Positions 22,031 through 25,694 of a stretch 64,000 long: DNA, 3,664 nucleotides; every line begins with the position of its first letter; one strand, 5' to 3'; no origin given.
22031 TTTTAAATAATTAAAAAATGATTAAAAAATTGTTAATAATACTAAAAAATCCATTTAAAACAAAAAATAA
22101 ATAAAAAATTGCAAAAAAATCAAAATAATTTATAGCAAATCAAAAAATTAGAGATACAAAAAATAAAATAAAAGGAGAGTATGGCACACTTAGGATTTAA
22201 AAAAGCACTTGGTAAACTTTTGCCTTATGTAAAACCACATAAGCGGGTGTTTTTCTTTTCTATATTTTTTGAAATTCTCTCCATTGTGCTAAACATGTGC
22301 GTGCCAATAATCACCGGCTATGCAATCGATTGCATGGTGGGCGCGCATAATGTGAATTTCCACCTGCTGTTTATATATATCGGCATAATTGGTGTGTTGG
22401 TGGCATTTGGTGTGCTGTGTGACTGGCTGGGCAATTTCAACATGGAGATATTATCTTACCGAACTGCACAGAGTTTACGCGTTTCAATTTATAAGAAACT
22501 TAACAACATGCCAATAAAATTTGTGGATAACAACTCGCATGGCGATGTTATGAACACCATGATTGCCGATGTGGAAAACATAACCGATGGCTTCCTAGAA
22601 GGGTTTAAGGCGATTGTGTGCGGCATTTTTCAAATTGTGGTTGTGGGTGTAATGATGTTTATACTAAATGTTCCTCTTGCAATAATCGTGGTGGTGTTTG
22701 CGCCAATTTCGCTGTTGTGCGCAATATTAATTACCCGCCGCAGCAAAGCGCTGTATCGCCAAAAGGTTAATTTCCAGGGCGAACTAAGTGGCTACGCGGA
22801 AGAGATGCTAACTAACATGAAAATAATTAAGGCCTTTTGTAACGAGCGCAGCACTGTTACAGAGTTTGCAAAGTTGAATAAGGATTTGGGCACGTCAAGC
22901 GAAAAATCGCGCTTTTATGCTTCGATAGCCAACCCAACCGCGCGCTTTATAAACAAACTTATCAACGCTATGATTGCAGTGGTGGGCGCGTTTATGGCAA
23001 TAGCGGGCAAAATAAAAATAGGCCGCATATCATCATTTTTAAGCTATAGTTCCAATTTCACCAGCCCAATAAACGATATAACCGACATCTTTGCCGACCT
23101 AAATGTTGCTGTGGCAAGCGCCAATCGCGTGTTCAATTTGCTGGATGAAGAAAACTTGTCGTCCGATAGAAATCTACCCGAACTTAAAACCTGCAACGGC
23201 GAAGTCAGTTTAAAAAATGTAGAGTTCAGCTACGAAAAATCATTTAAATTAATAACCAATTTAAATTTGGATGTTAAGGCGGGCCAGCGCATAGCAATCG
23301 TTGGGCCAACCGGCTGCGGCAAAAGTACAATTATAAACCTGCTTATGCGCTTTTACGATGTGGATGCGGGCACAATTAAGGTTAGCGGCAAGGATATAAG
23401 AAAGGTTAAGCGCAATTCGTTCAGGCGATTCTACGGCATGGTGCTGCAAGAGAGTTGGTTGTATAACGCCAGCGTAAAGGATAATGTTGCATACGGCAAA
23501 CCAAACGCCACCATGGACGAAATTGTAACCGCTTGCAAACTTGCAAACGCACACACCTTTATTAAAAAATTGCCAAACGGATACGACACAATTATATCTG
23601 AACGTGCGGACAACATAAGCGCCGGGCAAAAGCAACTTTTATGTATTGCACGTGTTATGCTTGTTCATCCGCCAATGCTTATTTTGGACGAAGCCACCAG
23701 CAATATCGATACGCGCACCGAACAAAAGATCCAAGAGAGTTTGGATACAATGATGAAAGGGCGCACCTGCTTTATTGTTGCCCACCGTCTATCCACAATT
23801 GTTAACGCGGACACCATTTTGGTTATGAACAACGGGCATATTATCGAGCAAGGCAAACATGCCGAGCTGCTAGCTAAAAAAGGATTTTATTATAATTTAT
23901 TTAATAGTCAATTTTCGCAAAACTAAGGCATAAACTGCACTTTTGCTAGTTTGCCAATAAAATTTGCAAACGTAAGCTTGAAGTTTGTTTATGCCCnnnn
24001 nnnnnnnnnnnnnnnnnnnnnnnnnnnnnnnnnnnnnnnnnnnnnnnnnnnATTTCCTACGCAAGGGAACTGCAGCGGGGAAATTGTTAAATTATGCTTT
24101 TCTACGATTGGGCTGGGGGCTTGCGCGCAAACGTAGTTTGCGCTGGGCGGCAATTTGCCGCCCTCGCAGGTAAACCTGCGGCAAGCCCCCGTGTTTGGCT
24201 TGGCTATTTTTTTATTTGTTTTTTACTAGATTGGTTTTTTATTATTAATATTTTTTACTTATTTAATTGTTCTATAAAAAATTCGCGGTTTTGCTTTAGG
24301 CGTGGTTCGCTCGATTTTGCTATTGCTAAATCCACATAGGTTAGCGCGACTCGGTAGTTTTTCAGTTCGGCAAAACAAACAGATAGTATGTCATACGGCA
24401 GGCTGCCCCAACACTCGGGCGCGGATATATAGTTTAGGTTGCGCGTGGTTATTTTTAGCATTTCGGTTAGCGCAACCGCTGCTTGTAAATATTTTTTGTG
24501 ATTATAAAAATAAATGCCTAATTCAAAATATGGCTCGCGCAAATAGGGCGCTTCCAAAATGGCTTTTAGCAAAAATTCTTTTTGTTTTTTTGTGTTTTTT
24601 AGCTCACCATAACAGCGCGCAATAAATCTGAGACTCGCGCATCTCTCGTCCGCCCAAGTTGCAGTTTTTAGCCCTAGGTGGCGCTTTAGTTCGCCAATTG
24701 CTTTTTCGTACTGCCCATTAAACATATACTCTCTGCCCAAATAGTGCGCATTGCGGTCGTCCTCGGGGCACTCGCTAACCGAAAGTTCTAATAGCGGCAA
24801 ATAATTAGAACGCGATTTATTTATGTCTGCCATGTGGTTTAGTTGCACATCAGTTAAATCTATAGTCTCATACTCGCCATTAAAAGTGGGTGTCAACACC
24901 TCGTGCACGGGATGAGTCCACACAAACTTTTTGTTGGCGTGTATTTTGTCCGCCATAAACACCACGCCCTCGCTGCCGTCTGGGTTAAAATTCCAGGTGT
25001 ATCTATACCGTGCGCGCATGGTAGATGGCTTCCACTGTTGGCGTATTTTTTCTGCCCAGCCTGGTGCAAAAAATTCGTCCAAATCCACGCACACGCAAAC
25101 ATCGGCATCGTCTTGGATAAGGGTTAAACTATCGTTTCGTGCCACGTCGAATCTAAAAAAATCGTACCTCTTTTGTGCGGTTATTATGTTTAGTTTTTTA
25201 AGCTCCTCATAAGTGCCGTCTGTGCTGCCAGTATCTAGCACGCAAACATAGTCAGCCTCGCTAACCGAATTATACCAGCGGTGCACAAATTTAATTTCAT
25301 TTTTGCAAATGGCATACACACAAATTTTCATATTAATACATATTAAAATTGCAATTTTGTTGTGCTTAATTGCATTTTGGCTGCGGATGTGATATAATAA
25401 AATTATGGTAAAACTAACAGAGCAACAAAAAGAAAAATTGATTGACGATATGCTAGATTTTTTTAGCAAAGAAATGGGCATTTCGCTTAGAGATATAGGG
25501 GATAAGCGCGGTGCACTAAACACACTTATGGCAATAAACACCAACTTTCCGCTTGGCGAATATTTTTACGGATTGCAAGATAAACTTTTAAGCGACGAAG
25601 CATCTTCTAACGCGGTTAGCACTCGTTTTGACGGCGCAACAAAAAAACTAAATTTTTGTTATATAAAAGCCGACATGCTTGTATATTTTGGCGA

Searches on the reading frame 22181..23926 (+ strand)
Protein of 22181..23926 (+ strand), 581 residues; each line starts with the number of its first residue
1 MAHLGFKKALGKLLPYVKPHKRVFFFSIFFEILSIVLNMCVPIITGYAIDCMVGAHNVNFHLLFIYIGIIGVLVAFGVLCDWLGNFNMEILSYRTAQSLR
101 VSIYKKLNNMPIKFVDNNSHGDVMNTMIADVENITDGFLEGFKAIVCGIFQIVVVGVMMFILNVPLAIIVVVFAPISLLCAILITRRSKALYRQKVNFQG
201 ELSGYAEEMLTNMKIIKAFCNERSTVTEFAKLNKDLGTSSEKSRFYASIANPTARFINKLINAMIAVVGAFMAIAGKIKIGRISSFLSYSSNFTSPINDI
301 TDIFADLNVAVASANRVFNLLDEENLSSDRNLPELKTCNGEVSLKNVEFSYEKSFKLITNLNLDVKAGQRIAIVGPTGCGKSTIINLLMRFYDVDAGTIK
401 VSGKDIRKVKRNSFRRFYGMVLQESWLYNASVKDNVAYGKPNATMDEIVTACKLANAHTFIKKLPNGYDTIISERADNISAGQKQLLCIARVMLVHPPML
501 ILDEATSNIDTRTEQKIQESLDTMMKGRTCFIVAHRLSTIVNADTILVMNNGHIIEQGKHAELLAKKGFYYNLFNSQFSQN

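Call 54: search_protein_families(library=pfam, proteins=[window:22181-23926:+])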
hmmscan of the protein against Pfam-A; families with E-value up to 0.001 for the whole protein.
window:22181-23926:+ (581 aa): 4 families
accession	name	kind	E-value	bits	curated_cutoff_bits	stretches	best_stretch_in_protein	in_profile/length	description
PF00664.28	ABC_membrane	-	1.8e-47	162.8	28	1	24-296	1-273/274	ABC transporter transmembrane region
PF00005.33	ABC_tran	-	2.2e-31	109.7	25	1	359-507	2-137/137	ABC transporter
PF02463.25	SMC_N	-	2.6e-07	30.7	40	1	478-549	136-211/220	RecF/RecN/SMC N terminal domain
PF13401.12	AAA_22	-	0.00063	20.5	27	0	371-402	8-40/130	AAA domain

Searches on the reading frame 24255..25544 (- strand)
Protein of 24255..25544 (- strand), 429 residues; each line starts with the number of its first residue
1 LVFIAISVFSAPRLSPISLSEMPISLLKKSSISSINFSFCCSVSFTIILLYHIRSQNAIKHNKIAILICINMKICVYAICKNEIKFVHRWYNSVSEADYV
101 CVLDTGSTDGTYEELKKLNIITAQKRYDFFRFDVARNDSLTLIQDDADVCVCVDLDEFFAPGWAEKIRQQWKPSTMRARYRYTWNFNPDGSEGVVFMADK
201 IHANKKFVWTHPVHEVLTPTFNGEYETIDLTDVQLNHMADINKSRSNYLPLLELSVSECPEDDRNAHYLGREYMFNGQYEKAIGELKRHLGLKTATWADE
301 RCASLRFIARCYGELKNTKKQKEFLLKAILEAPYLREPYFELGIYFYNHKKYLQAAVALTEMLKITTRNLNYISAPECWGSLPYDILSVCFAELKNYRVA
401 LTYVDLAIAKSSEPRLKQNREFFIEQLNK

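Call 55: search_protein_families(library=pfam, proteins=[window:24255-25544:-])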
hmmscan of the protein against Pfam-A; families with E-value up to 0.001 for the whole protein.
window:24255-25544:- (429 aa): 3 families
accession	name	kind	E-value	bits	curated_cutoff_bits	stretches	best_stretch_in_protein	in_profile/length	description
PF00535.33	Glycos_transf_2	-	1.6e-07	31.8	23.3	1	76-171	2-103/168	Glycosyl transferase family 2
PF13704.12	Glyco_tranf_2_4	-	1.7e-05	25.7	27.5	1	84-160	4-85/98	Glycosyl transferase family 2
PF07719.23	TPR_2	-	0.00018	21.8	27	0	267-287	5-25/34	Tetratricopeptide repeat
